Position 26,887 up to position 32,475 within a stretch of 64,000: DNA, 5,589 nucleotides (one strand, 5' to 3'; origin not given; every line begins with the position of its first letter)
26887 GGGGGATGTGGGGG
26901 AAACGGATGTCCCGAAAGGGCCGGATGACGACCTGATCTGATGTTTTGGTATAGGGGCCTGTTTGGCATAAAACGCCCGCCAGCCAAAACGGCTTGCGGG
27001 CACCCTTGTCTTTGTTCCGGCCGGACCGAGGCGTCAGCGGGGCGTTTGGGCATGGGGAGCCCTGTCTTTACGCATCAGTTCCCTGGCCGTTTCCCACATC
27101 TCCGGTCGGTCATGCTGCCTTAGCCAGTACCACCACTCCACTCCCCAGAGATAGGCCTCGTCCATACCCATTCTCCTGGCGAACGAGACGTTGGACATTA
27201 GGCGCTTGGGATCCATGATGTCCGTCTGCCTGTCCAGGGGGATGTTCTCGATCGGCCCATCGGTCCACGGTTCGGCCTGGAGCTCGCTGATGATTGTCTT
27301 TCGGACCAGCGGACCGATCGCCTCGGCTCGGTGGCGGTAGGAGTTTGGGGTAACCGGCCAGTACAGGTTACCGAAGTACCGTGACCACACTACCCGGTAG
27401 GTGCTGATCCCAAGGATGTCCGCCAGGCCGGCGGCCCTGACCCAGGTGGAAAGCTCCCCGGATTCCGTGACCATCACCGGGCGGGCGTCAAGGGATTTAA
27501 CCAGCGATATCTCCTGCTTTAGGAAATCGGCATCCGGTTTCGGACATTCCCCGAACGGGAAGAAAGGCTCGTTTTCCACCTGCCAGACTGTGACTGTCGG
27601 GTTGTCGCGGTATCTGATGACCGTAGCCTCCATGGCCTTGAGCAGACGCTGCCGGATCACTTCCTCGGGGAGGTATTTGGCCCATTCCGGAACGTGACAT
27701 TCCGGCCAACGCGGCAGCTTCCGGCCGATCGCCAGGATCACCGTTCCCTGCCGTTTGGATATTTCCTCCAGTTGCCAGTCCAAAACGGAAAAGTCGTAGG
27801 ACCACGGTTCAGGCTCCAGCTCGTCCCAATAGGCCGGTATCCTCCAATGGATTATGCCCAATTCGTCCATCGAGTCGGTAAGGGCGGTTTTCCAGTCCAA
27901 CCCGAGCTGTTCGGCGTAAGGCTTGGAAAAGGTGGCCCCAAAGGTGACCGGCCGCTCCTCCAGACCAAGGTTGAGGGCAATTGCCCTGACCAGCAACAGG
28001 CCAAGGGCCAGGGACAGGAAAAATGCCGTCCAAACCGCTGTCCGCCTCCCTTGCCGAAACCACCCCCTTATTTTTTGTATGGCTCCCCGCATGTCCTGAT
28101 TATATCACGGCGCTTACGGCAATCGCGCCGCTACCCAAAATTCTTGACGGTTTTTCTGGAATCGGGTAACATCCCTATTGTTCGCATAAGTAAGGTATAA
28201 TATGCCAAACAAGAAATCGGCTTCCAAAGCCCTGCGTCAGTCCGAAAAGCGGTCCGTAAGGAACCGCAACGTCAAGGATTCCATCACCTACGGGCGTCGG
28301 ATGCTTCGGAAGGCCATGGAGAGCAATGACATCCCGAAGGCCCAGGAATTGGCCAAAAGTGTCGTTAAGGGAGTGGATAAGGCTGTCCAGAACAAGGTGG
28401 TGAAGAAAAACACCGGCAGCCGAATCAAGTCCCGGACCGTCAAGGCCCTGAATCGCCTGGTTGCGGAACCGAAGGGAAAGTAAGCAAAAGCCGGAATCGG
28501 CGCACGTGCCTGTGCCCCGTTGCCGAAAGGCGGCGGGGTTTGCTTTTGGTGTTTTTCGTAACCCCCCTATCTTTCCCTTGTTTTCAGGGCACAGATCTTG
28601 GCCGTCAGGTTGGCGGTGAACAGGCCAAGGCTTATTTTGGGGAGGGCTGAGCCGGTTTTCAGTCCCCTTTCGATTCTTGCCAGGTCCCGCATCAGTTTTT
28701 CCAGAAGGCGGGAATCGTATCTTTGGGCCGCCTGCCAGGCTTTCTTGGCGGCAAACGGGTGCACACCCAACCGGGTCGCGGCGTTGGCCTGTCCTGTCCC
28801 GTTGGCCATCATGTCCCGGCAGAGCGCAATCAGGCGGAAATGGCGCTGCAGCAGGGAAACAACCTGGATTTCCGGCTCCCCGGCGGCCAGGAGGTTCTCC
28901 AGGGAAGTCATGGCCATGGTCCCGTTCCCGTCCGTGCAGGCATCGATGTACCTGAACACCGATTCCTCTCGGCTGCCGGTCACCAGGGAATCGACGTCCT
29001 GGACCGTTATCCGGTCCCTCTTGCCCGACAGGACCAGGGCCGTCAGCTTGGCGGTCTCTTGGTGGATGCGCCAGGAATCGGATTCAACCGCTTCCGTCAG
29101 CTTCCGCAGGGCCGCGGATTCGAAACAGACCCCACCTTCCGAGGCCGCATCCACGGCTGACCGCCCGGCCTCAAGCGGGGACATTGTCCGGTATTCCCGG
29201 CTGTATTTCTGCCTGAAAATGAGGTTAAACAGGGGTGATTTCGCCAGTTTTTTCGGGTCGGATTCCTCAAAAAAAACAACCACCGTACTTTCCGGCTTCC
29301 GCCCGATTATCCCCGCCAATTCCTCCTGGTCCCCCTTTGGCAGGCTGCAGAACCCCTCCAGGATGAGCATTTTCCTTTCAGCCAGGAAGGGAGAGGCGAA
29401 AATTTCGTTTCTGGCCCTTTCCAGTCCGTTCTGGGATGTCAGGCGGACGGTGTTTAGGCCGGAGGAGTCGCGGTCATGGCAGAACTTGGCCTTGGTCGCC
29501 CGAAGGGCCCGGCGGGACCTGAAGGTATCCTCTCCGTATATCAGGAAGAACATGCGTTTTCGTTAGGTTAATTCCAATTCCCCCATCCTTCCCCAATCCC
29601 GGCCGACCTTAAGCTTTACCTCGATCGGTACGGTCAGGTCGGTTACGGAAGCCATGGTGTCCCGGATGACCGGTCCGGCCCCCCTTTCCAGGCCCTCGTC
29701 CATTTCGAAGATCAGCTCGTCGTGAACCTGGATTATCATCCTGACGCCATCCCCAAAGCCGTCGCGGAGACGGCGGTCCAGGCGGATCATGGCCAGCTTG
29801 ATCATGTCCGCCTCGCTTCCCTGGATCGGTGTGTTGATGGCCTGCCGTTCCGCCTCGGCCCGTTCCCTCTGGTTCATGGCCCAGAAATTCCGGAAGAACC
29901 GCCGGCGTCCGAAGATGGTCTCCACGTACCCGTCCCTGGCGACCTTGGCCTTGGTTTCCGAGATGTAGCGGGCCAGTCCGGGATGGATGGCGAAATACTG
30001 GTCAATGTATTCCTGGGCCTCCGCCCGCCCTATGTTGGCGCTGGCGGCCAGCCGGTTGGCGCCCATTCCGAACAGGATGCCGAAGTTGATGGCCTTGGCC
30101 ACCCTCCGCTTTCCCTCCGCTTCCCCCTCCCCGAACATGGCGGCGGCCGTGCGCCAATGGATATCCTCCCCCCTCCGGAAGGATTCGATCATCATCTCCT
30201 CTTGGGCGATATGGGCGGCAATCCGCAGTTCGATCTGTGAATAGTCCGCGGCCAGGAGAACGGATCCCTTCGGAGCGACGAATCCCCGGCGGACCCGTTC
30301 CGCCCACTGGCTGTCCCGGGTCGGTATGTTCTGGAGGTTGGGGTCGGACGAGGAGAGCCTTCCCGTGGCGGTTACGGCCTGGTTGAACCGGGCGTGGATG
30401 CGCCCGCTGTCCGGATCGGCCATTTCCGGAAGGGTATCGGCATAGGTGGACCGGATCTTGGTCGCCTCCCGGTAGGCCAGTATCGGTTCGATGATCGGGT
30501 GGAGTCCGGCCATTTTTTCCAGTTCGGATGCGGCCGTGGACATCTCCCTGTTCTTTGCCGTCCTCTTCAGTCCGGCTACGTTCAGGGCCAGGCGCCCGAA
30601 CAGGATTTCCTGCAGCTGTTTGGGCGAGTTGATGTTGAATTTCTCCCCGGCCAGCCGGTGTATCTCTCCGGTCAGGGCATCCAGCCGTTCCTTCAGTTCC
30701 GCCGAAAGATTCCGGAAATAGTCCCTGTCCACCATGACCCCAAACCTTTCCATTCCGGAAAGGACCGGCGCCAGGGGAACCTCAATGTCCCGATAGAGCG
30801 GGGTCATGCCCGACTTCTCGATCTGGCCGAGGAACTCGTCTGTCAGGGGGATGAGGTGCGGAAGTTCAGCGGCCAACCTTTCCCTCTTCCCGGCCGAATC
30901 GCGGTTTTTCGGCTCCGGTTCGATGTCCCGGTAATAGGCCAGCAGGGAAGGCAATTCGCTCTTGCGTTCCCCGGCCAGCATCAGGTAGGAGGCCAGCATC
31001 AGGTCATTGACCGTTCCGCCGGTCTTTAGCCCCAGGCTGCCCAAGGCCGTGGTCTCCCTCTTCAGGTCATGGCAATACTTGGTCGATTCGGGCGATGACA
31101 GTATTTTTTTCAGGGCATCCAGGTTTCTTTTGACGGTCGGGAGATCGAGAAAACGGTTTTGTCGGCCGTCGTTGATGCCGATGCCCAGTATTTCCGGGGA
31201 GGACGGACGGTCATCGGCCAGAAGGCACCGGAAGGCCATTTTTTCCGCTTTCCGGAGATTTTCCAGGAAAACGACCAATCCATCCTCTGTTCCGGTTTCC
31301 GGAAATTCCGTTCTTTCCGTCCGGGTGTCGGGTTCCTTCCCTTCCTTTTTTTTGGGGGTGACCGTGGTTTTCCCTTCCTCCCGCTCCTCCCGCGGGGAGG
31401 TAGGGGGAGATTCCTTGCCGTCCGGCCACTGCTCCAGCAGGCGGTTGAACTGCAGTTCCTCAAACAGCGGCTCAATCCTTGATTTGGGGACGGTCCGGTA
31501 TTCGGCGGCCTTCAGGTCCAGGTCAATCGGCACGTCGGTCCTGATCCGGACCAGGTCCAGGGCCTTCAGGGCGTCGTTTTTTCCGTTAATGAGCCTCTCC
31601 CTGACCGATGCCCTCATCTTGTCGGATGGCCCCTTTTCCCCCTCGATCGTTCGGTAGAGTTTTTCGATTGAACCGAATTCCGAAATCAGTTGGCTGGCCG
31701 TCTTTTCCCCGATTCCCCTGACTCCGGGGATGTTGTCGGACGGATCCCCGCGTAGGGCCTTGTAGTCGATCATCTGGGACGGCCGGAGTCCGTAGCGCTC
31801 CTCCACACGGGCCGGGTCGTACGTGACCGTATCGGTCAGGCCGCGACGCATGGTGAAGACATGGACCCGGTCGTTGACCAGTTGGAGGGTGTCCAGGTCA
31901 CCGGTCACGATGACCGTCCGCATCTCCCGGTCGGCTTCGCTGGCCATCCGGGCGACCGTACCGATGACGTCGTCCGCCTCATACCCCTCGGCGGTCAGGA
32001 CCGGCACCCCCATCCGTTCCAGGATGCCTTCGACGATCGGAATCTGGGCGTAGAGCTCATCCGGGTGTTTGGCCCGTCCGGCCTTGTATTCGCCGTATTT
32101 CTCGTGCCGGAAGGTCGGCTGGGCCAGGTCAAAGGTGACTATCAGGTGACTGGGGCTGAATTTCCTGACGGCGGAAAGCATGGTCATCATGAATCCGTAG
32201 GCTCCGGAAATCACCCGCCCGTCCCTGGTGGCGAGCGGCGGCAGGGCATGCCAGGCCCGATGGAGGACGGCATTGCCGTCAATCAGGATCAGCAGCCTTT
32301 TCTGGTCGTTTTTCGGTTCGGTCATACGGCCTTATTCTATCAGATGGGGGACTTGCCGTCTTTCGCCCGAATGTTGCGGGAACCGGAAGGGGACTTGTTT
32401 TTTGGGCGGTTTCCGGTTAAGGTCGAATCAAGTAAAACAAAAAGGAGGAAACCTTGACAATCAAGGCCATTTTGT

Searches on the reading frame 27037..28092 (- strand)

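Call 9: search_protein_families(library=pfam, proteins=[window:27037-28092:-], max_evalue=0.001)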
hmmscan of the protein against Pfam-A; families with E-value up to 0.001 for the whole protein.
window:27037-28092:- (352 aa): 1 family
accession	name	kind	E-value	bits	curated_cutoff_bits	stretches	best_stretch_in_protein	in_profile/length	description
PF02449.21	Glyco_hydro_42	-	1.7e-08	34.7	21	1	73-176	17-138/376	Beta-galactosidase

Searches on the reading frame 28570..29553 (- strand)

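Call 9: search_protein_families(library=pfam, proteins=[window:28570-29553:-], max_evalue=0.001)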
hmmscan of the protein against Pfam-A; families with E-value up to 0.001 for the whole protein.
window:28570-29553:- (328 aa): 1 family
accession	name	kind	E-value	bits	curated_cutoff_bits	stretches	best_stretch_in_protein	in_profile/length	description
PF21694.2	DNA_pol3_delta_C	-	5.6e-25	88.1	27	1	196-314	1-119/121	DNA polymerase III delta subunit, C-terminal domain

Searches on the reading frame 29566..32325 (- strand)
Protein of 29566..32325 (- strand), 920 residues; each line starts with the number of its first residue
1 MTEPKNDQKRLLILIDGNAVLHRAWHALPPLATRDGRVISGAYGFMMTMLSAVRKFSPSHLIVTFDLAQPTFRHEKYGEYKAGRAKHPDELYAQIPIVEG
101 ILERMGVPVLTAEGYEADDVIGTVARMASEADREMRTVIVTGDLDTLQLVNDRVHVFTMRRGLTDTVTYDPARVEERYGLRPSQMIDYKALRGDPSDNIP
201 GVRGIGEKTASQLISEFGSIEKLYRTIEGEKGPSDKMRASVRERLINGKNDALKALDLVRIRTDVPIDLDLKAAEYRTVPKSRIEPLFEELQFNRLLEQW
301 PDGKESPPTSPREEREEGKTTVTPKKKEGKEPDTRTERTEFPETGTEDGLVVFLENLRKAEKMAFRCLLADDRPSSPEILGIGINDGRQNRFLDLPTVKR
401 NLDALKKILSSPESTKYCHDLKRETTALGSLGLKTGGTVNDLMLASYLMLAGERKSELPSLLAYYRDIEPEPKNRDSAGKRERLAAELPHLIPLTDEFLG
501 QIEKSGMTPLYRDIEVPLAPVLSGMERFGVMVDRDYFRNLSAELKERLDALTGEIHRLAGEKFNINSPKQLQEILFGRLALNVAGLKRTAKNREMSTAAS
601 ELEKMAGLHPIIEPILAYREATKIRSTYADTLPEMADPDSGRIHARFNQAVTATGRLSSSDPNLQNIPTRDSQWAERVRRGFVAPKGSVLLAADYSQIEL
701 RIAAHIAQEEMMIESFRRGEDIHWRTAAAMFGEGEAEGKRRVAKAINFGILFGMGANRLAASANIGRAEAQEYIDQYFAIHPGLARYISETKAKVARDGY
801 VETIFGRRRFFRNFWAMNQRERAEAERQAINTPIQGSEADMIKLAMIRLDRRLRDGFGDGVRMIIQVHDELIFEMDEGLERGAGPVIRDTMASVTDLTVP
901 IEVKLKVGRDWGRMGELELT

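Call 9: search_protein_families(library=pfam, proteins=[window:29566-32325:-], max_evalue=0.001)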
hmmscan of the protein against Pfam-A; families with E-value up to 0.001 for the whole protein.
window:29566-32325:- (920 aa): 4 families
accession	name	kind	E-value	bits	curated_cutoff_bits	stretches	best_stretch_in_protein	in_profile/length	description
PF00476.26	DNA_pol_A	-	9.3e-136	453.2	34.3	1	535-912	2-380/381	DNA polymerase family A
PF02739.22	5_3_exonuc_N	-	5.9e-52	176.1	34.3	1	12-179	2-164/164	5'-3' exonuclease, N-terminal resolvase-like domain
PF01367.25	5_3_exonuc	-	5.1e-29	101.1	40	1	181-278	2-93/97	5'-3' exonuclease, C-terminal SAM fold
PF22619.2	DNA_polI_exo1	-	1.7e-10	41.3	27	1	371-463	7-98/140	DNA polymerase I, ribonuclease H-like domain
